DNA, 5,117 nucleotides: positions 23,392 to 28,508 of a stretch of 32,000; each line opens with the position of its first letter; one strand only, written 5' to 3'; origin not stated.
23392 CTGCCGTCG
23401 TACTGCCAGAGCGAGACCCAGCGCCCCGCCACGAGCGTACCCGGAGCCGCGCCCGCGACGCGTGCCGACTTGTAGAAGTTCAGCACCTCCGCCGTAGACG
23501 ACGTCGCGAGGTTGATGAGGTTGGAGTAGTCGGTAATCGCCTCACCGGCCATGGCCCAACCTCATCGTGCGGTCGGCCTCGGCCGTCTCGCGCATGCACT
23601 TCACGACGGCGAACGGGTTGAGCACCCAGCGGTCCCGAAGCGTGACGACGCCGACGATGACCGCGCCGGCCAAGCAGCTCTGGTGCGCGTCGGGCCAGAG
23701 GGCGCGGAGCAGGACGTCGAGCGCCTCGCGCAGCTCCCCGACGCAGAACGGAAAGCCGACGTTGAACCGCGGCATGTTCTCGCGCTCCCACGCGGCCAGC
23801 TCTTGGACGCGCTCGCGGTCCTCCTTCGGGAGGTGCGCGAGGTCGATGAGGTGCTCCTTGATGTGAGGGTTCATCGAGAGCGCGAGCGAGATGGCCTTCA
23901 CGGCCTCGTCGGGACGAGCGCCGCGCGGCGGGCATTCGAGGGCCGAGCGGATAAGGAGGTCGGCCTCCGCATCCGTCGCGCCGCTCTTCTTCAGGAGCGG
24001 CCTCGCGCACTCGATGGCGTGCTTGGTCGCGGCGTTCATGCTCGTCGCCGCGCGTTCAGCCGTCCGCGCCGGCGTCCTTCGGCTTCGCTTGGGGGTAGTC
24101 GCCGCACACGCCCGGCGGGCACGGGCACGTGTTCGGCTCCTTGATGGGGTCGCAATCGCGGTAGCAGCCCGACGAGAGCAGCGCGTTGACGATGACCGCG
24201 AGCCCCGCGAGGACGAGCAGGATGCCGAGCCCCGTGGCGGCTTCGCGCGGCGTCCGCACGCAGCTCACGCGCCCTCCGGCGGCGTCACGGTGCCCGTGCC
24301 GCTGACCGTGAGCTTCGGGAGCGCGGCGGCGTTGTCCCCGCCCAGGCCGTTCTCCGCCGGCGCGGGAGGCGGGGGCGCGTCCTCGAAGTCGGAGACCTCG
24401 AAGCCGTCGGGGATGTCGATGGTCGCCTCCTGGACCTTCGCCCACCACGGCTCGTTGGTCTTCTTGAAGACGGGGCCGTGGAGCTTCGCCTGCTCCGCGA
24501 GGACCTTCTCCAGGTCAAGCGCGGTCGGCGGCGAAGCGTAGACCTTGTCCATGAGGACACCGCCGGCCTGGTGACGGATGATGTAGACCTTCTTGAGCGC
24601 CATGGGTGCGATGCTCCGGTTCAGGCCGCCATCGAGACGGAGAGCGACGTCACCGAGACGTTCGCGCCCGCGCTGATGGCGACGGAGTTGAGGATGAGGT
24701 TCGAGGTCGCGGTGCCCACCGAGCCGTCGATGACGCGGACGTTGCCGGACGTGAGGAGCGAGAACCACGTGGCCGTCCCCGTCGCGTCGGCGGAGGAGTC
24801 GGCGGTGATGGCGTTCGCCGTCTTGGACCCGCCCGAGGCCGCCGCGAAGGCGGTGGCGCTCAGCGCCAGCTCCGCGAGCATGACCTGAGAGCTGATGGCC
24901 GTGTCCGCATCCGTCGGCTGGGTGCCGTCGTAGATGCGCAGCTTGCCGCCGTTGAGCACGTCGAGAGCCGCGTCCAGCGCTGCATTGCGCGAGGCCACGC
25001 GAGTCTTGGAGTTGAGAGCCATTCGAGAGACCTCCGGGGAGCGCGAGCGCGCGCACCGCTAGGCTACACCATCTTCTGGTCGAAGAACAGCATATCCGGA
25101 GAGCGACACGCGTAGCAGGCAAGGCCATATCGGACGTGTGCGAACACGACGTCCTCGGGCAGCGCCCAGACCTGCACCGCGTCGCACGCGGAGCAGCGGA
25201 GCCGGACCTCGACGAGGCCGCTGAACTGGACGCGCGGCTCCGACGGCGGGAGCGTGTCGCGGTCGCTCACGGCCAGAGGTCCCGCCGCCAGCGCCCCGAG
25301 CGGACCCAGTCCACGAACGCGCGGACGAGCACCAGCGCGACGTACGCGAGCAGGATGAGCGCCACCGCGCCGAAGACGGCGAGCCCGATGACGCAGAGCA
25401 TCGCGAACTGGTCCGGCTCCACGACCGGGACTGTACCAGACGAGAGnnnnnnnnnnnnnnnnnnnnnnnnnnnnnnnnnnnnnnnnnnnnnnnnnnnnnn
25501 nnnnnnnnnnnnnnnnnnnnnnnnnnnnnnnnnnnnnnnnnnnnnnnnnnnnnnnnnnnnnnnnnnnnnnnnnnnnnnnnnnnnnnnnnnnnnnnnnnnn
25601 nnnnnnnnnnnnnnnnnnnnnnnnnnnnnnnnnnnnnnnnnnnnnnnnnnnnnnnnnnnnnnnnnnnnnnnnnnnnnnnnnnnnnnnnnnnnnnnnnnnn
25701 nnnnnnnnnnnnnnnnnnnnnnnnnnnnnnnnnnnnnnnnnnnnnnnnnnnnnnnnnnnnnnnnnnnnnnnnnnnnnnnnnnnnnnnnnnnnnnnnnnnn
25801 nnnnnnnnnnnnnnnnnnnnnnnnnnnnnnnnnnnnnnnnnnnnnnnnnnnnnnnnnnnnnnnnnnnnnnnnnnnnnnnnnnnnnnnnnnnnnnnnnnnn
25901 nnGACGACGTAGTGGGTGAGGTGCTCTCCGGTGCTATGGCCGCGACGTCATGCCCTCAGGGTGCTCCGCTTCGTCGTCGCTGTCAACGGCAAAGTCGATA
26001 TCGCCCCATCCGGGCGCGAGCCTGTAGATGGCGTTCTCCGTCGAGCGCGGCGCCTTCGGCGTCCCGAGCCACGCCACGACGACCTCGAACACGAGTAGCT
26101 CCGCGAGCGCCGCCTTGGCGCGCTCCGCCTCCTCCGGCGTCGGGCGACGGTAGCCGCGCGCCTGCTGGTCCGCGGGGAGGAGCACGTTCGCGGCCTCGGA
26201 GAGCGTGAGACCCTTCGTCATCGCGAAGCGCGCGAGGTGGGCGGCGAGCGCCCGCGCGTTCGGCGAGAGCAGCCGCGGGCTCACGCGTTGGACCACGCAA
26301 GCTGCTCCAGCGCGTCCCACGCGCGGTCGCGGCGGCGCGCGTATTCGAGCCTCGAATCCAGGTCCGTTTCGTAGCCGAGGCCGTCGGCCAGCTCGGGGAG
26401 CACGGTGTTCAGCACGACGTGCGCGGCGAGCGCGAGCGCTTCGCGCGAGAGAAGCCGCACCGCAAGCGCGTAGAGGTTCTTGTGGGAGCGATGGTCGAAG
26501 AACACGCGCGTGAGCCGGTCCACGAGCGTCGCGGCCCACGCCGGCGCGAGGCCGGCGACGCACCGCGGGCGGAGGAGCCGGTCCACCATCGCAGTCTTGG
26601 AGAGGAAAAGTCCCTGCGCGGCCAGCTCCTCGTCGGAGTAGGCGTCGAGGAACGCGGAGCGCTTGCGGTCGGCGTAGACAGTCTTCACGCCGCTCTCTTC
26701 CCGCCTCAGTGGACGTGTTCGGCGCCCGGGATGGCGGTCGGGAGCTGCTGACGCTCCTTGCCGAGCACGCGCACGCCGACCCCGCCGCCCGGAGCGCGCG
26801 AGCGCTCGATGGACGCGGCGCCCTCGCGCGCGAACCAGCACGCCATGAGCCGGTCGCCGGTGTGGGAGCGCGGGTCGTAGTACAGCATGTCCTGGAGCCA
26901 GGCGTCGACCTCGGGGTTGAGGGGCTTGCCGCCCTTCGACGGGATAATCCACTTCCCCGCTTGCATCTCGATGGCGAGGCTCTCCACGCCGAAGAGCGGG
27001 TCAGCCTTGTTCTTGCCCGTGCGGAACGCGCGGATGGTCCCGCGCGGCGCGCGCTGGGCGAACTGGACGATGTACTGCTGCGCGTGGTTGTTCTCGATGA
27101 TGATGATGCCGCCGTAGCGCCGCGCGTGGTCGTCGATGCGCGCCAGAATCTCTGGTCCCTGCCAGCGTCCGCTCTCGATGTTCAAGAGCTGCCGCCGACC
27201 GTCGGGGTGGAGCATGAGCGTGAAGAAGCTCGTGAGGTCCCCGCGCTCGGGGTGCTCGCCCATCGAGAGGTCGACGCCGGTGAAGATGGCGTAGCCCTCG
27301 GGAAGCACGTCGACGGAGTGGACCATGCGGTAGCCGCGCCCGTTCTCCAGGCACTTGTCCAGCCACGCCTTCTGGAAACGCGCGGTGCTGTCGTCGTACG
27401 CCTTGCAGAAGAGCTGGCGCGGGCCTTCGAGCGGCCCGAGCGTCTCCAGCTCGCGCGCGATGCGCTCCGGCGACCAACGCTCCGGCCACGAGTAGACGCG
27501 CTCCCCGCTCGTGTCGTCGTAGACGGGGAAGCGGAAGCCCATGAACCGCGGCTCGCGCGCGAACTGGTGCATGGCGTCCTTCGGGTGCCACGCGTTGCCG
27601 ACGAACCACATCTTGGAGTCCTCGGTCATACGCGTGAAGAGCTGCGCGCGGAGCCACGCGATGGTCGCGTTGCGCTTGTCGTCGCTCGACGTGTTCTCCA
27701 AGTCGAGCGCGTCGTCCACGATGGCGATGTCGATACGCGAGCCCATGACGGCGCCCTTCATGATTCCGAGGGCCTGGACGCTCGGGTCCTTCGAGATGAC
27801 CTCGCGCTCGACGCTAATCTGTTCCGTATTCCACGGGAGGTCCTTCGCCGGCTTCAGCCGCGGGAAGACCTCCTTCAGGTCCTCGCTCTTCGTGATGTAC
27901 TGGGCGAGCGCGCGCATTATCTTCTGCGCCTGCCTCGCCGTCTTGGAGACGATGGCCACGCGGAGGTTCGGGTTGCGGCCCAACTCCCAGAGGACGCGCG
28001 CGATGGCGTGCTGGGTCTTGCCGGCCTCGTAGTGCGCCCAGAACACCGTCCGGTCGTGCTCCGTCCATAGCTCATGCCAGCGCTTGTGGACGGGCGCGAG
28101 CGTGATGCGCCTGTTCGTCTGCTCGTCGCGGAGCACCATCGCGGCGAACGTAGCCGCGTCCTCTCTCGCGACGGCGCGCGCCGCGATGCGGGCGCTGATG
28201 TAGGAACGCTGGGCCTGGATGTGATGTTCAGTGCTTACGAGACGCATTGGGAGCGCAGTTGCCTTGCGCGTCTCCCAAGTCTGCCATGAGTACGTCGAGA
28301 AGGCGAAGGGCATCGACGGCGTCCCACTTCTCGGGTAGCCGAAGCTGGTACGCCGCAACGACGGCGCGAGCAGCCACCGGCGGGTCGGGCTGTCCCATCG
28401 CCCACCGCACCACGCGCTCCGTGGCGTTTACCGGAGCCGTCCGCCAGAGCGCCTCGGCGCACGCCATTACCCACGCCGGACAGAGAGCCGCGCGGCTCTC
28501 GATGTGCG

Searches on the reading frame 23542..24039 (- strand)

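Call 10: search_protein_families(library=pfam, proteins=[window:23542-24039:-], max_evalue=0.01)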
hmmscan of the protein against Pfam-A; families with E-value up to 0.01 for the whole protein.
window:23542-24039:- (165 aa): 1 family
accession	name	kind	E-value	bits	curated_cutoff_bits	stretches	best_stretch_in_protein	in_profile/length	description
PF18327.6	PRODH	-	0.0081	16.9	26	0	63-83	21-41/48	Proline utilization A proline dehydrogenase N-terminal domain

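Call 11: search_protein_families(library=phrogs, proteins=[window:23542-24039:-], max_evalue=0.01)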
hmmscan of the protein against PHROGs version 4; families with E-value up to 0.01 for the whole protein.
window:23542-24039:- (165 aa): 0 families

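Call 69: search_protein_families(library=ncbifam, proteins=[window:23542-24039:-], max_evalue=0.1)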
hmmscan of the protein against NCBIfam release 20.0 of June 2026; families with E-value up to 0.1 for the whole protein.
window:23542-24039:- (165 aa): 0 families

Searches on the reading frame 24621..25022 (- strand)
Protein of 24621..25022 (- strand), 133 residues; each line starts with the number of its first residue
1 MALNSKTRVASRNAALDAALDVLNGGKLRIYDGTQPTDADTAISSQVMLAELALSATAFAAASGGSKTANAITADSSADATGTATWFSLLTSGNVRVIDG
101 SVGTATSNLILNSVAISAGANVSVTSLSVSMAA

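Call 10: search_protein_families(library=pfam, proteins=[window:24621-25022:-], max_evalue=0.01)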
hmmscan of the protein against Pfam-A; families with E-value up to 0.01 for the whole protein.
window:24621-25022:- (133 aa): 0 families

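Call 11: search_protein_families(library=phrogs, proteins=[window:24621-25022:-], max_evalue=0.01)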
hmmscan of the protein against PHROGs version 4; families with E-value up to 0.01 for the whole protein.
window:24621-25022:- (133 aa): 1 family
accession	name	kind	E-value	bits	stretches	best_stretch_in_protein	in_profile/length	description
phrog_3758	-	head and packaging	1.4e-27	97.3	1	9-131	7-137/140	virion structural protein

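Call 69: search_protein_families(library=ncbifam, proteins=[window:24621-25022:-], max_evalue=0.1)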
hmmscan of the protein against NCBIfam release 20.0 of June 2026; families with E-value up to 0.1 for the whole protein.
window:24621-25022:- (133 aa): 0 families

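Call 75: search_solved_structures(query=window:24621-25022:-, max_evalue=10)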
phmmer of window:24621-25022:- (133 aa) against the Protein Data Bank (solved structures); distinct sequences matched with E-value up to 10: 3.
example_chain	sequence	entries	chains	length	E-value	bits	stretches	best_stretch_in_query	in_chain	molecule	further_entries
9rkv_A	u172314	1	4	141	6.6e-11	45.8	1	15-126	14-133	Structural protein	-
44nx_B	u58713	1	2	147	3.7e-05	27.3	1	18-128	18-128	Structural protein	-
3uog_A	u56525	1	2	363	0.39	14.4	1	67-128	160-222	Alcohol dehydrogenase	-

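Call 78: search_dna_similar(query=window:24621-25022:-, collection=phages, mode=protein, max_evalue=0.00001, max_rows=25)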
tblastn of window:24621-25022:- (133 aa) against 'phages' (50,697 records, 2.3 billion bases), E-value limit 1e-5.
No match.

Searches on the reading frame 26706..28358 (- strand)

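Call 10: search_protein_families(library=pfam, proteins=[window:26706-28358:-], max_evalue=0.01)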
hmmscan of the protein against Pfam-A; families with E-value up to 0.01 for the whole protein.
window:26706-28358:- (550 aa): 0 families

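Call 11: search_protein_families(library=phrogs, proteins=[window:26706-28358:-], max_evalue=0.01)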
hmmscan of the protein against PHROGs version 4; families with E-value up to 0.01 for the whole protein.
window:26706-28358:- (550 aa): 7 families
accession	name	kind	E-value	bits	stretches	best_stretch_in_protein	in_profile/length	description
phrog_38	-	head and packaging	2.9e-42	146.3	1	56-513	262-702/760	terminase large subunit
phrog_4758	-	head and packaging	9e-13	49.1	1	99-269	55-220/243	terminase large subunit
phrog_2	-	head and packaging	3.6e-09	36.9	1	83-515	261-596/807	terminase large subunit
phrog_17672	-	head and packaging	3.6e-06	27.2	1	100-230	64-193/395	terminase large subunit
phrog_7579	-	head and packaging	2.1e-05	24.9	1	87-221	3-123/239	terminase large subunit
phrog_28155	-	head and packaging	0.00033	21.6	1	80-233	38-180/260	terminase large subunit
phrog_9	-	head and packaging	0.0031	17.4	1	65-261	185-364/812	terminase large subunit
